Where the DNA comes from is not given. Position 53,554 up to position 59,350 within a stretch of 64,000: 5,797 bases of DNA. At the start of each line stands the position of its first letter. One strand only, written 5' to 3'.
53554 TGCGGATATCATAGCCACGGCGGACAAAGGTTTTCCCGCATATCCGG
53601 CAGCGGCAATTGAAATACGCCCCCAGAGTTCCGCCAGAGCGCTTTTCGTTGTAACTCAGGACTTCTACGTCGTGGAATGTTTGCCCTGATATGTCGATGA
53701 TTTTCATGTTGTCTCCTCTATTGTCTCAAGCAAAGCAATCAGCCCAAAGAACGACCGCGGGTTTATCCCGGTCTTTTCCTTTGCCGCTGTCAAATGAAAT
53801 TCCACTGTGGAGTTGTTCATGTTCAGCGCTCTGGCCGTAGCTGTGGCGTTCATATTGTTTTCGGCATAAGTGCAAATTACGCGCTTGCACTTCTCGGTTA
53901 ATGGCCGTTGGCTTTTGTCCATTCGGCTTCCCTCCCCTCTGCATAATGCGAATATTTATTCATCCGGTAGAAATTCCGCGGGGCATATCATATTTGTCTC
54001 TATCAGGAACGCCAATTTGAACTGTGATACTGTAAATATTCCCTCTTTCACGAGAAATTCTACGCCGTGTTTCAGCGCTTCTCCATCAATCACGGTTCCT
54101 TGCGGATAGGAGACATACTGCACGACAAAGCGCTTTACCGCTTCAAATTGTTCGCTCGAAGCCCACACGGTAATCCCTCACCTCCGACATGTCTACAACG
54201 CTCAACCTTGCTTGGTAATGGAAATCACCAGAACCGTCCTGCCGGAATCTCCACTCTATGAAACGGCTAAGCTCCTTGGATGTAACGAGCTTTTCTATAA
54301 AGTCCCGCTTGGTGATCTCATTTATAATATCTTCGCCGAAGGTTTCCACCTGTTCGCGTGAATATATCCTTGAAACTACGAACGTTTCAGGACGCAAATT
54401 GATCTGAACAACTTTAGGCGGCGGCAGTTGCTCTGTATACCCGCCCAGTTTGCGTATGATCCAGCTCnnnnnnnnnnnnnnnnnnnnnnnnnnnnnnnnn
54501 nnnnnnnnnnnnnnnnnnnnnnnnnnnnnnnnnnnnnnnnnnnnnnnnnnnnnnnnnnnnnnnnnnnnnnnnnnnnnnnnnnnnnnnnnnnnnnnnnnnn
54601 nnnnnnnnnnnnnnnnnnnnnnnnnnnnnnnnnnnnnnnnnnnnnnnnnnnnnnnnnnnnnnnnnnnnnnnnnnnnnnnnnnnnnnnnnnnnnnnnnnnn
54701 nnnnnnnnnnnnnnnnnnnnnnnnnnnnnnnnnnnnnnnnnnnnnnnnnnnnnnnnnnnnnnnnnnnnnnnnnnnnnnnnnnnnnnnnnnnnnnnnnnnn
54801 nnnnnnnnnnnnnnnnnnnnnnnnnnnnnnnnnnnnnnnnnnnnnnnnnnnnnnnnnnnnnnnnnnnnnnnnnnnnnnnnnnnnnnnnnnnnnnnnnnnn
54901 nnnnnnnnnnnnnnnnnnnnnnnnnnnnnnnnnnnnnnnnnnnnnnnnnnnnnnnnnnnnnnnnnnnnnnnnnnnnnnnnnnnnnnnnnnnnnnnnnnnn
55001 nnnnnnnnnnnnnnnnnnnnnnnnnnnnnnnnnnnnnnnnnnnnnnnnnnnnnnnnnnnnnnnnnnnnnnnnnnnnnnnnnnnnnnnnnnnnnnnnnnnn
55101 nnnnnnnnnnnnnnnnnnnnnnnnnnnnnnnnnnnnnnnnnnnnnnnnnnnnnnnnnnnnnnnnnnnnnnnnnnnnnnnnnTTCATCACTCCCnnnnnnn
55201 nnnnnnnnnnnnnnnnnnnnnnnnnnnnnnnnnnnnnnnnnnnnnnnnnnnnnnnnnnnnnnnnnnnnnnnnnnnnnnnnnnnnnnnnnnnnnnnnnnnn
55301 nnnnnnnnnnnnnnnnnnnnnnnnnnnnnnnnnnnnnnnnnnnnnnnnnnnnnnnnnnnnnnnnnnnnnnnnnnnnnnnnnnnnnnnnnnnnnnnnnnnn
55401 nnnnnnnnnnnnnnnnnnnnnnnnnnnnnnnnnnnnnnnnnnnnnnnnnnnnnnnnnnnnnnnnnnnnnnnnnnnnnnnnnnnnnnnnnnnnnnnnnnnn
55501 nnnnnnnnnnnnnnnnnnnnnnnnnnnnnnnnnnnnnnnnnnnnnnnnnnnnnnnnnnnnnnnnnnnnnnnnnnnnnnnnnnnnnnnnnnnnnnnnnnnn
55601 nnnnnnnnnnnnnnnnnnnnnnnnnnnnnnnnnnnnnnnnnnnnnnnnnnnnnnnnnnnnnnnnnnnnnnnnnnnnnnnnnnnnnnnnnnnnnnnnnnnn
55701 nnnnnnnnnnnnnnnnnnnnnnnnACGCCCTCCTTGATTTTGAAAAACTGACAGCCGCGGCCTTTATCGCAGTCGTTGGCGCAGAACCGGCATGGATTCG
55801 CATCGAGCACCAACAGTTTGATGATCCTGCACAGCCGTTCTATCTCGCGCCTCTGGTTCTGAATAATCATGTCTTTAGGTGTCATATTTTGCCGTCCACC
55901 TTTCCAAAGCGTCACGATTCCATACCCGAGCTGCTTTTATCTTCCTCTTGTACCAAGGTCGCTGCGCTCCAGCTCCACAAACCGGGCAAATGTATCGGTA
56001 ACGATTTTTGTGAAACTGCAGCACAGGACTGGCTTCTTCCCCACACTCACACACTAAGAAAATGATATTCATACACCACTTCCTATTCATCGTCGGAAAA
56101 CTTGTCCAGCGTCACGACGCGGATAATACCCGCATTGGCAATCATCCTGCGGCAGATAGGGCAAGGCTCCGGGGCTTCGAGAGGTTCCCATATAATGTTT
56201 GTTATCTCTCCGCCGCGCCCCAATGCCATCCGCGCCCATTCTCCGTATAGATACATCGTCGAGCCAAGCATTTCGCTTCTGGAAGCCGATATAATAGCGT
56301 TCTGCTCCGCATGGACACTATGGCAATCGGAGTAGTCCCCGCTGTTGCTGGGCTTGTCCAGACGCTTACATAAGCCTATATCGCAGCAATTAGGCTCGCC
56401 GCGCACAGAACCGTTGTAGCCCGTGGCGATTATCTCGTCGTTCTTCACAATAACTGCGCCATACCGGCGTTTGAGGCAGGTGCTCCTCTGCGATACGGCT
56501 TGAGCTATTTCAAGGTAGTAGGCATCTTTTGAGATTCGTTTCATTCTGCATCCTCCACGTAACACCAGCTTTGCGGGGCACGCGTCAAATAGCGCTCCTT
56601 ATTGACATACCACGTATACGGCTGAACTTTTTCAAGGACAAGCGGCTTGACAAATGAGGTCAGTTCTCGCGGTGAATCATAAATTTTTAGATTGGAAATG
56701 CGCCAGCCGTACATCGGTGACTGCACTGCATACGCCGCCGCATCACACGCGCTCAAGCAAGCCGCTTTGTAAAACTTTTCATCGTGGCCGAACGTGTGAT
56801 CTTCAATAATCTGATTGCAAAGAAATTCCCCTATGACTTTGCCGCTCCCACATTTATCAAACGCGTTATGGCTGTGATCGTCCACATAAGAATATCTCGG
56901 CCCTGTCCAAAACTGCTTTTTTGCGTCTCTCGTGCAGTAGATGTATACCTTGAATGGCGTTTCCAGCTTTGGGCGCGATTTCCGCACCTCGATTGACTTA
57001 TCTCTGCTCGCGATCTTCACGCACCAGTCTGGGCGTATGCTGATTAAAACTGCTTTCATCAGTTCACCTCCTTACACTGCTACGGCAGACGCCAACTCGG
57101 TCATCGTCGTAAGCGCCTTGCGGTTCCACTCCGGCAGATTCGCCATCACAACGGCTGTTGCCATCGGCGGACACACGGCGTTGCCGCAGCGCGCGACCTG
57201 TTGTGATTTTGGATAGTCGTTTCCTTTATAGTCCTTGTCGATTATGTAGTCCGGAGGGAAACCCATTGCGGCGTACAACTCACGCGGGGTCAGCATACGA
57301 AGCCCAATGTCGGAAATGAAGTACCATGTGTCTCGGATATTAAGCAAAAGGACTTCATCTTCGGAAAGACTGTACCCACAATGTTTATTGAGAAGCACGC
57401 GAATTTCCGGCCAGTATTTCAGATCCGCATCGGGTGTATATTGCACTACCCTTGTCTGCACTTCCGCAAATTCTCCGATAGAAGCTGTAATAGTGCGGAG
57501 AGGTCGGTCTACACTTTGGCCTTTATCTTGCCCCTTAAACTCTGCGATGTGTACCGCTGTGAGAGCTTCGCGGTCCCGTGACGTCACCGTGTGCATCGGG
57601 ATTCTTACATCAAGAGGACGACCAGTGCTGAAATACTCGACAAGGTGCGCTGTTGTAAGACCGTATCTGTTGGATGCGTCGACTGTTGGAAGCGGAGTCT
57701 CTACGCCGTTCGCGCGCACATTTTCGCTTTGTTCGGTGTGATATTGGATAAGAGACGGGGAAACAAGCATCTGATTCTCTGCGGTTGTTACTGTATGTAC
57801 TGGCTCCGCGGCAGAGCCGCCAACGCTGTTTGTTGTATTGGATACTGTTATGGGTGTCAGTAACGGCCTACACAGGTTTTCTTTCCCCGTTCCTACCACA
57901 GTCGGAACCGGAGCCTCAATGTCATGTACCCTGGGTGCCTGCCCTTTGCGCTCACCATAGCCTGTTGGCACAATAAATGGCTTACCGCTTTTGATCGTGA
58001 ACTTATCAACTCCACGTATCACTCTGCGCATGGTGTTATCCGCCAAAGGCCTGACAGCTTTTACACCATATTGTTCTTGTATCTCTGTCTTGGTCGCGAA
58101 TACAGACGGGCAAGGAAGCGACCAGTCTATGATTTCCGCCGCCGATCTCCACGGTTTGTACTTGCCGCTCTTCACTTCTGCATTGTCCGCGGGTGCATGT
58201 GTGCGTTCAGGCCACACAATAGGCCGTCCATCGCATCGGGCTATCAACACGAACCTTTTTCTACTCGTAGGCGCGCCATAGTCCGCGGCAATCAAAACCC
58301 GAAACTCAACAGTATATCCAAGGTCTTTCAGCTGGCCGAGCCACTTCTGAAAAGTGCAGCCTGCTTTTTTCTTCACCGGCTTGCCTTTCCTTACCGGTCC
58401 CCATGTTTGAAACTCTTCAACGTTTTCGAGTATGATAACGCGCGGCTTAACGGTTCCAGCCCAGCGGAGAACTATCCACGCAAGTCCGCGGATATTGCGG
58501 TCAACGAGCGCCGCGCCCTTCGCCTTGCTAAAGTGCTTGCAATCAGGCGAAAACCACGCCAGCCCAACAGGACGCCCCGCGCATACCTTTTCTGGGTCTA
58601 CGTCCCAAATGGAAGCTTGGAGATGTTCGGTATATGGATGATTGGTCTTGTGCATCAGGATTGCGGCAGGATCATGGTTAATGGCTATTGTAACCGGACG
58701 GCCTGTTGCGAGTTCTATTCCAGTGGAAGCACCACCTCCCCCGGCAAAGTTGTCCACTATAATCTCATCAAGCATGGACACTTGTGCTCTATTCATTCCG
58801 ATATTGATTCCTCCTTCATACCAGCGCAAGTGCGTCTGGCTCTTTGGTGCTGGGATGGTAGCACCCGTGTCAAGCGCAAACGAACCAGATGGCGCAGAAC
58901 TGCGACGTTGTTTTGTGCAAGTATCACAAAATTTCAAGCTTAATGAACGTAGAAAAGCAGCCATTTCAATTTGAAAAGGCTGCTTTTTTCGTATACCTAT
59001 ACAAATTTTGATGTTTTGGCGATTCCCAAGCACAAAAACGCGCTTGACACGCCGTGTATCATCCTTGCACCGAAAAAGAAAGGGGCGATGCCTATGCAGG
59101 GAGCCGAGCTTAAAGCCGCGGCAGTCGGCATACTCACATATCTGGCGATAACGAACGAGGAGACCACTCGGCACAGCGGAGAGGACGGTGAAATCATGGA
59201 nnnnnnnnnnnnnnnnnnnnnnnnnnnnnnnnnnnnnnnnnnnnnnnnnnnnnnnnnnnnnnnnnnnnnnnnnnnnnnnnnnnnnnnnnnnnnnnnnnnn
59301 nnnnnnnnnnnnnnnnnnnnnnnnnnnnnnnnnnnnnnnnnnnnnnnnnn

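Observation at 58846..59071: Conserved 32-35 bp element heads three operons, including the phage sigma-factor operon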

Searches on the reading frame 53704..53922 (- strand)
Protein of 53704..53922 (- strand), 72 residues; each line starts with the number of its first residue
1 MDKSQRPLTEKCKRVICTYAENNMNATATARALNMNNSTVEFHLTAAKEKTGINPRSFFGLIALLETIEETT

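Call 72: search_protein_families(library=pfam, proteins=[window:53704-53922:-], max_evalue=0.01)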
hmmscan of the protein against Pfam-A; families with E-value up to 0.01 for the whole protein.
window:53704-53922:- (72 aa): 2 families
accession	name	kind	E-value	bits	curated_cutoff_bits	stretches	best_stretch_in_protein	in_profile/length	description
PF13556.12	HTH_30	-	9.7e-08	32.1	27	1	15-64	4-53/59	PucR C-terminal helix-turn-helix domain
PF00196.25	GerE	-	0.0074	16.3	23.5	1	8-54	3-48/57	Bacterial regulatory proteins, luxR family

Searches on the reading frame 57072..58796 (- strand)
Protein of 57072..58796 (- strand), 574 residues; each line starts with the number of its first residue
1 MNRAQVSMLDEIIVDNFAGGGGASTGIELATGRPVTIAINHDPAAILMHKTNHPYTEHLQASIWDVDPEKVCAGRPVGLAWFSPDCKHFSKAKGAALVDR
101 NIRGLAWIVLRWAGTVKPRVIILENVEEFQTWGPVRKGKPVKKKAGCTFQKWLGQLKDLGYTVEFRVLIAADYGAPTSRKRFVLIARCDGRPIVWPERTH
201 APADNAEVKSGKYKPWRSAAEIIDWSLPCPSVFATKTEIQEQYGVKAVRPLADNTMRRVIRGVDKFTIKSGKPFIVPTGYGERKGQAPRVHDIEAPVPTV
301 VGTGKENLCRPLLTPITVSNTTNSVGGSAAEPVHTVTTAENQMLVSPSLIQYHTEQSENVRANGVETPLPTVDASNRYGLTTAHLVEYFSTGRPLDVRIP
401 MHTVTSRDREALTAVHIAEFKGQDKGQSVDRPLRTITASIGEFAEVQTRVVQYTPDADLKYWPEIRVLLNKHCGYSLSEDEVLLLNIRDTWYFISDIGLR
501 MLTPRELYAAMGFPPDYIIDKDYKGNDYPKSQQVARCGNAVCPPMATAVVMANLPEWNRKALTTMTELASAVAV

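Call 10: search_protein_families(library=pfam, proteins=[window:57072-58796:-], max_evalue=0.01)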
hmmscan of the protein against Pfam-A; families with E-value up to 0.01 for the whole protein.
window:57072-58796:- (574 aa): 1 family
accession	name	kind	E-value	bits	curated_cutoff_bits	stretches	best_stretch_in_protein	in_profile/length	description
PF00145.23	DNA_methylase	-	2.6e-27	96.6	22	2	14-194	4-168/324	C-5 cytosine-specific DNA methylase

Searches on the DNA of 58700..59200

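Call 77: search_rna_families(source=window, start=58700, end=59200, threshold=evalue, max_evalue=1)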
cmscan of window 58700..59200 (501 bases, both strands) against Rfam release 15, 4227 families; matches with E-value up to 1: 3.
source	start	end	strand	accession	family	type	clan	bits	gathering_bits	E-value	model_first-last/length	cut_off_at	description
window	58929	59017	-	RF01470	rli38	Gene; sRNA;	-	25.3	49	0.25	17-101/150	no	Listeria sRNA rli38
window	58957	59019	-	RF02844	RefA9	Gene; antisense;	-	22.9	49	0.34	1-64/64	no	Enterococcus sRNA A9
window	58953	58989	+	RF02616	SSRC8_2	Gene; sRNA;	-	15.8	72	0.035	1-281/281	no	Streptococcus sRNA 8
